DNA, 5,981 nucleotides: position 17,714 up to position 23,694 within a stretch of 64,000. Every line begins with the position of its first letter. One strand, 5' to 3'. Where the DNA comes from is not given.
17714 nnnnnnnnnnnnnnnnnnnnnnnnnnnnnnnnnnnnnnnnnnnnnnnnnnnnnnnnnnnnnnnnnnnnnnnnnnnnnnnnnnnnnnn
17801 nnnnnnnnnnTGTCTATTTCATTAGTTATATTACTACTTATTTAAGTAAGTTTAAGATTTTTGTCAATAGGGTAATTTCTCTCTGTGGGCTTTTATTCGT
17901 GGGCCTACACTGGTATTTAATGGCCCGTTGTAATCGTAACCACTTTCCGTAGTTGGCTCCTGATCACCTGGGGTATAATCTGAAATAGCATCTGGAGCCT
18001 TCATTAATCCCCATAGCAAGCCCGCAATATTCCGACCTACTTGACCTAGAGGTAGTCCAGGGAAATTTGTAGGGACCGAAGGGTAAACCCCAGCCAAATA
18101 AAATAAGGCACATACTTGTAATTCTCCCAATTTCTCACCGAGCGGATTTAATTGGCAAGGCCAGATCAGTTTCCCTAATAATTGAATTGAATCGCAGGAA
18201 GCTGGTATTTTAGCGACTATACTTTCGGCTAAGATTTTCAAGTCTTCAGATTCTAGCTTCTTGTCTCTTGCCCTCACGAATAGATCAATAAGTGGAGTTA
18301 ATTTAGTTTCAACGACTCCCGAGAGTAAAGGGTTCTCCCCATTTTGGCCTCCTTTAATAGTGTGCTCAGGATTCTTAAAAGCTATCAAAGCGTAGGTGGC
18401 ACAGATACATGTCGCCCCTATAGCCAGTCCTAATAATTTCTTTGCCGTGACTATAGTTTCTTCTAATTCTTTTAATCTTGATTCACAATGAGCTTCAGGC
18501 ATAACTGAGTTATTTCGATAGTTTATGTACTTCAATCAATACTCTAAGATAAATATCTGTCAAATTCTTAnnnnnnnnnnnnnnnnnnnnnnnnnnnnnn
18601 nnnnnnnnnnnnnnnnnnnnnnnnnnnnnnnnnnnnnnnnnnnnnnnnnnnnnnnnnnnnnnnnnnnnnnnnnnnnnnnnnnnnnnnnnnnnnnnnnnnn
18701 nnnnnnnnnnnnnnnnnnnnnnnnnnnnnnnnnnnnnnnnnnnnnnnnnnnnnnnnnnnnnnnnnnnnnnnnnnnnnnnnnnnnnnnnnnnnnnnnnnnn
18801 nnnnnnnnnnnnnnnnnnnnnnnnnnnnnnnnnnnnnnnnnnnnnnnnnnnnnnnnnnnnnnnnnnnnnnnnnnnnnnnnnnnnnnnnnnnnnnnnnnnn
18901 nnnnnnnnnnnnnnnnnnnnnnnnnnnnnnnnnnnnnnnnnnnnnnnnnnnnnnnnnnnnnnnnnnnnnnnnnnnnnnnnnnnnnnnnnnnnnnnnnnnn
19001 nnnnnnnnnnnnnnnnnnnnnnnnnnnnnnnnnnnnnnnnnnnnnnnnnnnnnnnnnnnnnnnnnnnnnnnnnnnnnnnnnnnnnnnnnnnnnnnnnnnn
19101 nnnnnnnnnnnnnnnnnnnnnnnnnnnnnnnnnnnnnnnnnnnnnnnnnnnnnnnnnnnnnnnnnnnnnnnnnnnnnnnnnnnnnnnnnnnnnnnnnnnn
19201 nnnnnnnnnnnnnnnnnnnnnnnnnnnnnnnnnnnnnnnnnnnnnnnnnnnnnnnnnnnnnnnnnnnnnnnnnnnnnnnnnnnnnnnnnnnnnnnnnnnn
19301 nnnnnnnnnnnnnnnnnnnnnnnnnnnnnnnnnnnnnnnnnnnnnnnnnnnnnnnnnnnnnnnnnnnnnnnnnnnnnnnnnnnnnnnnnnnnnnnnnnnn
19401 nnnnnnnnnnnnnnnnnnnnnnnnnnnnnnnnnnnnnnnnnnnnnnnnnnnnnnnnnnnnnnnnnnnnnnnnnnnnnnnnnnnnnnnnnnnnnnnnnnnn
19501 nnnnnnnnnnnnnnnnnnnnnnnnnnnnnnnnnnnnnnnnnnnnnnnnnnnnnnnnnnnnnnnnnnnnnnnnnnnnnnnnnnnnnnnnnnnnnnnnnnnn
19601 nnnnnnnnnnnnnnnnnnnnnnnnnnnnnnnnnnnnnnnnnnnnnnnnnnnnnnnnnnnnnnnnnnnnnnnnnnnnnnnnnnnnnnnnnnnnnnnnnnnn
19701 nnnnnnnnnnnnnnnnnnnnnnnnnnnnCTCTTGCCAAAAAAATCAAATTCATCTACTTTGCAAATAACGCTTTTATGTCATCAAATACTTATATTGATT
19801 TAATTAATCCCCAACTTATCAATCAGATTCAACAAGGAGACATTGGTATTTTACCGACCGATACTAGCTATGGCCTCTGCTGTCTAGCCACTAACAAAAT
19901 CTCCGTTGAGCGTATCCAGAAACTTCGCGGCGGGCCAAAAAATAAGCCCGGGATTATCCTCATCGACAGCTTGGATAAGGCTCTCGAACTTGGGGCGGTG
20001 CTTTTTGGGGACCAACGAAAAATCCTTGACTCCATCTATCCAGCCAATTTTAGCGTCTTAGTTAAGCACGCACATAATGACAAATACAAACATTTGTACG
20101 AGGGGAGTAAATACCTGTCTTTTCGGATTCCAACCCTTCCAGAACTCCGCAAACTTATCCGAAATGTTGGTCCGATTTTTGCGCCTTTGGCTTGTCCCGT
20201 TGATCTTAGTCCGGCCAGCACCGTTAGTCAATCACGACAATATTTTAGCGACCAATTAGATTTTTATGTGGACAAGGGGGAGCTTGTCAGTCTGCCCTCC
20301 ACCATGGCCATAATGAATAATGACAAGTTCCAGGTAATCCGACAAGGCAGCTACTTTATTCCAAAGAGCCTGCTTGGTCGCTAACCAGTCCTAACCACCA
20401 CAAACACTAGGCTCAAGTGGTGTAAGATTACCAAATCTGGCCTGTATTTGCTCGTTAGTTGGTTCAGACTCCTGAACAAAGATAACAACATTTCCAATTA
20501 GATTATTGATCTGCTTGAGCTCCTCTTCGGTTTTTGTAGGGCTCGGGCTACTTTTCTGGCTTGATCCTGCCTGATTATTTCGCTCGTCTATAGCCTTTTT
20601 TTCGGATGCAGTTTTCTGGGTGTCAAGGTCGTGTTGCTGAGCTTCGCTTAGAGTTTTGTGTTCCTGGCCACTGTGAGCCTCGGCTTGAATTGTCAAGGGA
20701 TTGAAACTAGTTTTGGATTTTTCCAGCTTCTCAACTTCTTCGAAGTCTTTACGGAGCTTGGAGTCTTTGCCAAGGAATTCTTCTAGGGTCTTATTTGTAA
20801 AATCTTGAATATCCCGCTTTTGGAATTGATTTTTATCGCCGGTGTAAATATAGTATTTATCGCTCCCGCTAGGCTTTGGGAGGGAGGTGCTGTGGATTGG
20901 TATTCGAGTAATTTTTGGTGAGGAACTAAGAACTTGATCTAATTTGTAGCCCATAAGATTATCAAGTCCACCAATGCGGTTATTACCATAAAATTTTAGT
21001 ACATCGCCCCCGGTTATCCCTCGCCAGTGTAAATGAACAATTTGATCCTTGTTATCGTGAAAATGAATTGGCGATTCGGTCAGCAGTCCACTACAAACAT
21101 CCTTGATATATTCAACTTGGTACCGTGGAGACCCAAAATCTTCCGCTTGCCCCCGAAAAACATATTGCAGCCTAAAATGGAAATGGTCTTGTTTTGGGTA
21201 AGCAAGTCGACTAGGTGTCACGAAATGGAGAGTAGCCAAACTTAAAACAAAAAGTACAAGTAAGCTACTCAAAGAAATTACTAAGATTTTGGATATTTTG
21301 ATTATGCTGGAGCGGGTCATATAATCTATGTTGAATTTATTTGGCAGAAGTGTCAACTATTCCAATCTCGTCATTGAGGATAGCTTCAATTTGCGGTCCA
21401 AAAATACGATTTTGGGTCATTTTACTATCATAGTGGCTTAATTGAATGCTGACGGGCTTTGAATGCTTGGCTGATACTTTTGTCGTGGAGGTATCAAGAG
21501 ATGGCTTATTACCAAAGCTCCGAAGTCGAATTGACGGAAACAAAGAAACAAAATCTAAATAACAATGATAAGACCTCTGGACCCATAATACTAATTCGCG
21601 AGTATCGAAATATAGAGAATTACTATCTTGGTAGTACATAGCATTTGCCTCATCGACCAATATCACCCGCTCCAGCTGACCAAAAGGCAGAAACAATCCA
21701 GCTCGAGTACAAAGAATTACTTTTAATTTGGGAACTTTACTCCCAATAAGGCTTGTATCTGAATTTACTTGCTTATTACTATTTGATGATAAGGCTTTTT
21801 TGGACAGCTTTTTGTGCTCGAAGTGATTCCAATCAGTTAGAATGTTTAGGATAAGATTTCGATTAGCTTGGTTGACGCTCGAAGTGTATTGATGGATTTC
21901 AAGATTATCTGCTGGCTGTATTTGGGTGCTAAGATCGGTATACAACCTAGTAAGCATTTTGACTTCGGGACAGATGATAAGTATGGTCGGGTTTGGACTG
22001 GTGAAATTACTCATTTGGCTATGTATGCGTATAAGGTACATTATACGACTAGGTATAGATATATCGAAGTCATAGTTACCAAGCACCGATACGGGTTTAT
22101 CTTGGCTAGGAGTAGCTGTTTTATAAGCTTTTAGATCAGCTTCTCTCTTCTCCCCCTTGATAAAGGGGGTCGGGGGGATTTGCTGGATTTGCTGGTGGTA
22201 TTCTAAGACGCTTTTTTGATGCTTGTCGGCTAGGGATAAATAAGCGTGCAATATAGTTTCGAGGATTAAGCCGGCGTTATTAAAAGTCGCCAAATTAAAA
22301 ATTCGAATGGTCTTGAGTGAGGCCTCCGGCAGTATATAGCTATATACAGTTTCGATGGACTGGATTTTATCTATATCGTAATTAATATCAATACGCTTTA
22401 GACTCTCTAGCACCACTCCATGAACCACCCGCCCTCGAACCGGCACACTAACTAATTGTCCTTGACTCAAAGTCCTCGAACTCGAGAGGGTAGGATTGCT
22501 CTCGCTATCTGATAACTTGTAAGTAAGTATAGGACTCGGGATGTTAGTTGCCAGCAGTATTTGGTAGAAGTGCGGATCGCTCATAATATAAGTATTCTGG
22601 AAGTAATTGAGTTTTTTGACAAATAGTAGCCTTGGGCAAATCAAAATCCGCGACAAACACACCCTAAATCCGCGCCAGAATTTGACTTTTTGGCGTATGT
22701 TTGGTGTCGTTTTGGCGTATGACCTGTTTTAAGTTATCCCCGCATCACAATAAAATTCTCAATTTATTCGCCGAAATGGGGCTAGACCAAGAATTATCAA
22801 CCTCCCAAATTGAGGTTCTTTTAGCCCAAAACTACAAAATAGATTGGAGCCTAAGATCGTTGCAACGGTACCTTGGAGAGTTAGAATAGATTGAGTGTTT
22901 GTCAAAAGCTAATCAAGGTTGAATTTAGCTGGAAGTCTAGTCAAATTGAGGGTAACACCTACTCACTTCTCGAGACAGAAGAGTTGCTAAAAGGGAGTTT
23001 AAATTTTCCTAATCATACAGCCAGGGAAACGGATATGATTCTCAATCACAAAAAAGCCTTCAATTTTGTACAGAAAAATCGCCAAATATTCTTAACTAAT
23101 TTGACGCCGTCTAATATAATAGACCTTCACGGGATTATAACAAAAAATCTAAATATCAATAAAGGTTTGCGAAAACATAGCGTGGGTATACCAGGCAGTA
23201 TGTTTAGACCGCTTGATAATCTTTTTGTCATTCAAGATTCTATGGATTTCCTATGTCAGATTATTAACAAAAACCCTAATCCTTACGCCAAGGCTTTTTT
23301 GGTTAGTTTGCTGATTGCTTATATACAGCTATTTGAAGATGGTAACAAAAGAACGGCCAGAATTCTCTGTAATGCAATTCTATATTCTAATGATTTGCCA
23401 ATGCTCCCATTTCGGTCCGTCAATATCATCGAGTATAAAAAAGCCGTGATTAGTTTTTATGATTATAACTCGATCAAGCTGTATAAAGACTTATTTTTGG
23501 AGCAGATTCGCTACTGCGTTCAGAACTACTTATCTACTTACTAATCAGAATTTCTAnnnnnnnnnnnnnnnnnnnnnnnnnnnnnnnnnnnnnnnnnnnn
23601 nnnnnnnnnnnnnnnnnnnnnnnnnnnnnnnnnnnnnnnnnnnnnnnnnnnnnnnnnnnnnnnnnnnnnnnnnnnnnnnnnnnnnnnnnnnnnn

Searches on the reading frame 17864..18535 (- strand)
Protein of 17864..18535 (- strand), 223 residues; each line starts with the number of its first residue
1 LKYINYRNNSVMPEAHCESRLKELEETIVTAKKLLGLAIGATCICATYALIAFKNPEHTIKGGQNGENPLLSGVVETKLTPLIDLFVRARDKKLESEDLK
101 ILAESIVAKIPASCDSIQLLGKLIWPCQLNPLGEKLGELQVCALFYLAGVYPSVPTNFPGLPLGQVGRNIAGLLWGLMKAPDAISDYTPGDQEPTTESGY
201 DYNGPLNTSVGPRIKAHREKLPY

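Call 83: search_protein_families(library=pfam, proteins=[window:17864-18535:-], max_evalue=0.001)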
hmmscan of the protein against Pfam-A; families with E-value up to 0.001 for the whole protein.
window:17864-18535:- (223 aa): 1 family
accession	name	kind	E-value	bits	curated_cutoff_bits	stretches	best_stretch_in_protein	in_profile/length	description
PF06967.16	Mo-nitro_C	-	0.00084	19.7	27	0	101-149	18-73/83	Mo-dependent nitrogenase C-terminus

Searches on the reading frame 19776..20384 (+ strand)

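Call 83: search_protein_families(library=pfam, proteins=[window:19776-20384:+], max_evalue=0.001)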
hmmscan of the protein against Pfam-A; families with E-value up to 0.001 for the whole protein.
window:19776-20384:+ (202 aa): 1 family
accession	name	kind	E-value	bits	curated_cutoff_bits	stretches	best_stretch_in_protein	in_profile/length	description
PF01300.24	Sua5_yciO_yrdC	-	3.3e-28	98.8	25.1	1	17-191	2-178/178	Telomere recombination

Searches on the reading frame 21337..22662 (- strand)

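Call 83: search_protein_families(library=pfam, proteins=[window:21337-22662:-], max_evalue=0.001)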
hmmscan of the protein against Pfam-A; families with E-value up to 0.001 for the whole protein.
window:21337-22662:- (441 aa): 1 family
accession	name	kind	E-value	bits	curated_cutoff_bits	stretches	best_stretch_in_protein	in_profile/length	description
PF17764.6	PriA_3primeBD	-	4.4e-05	23.7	22.7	1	46-138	12-95/96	3'DNA-binding domain (3'BD)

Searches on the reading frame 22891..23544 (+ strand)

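Call 83: search_protein_families(library=pfam, proteins=[window:22891-23544:+], max_evalue=0.001)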
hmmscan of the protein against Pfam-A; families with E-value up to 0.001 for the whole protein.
window:22891-23544:+ (217 aa): 1 family
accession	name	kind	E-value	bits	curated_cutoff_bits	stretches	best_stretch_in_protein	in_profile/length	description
PF02661.23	Fic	-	2.1e-10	41.7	24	1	71-164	2-93/93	Fic/DOC family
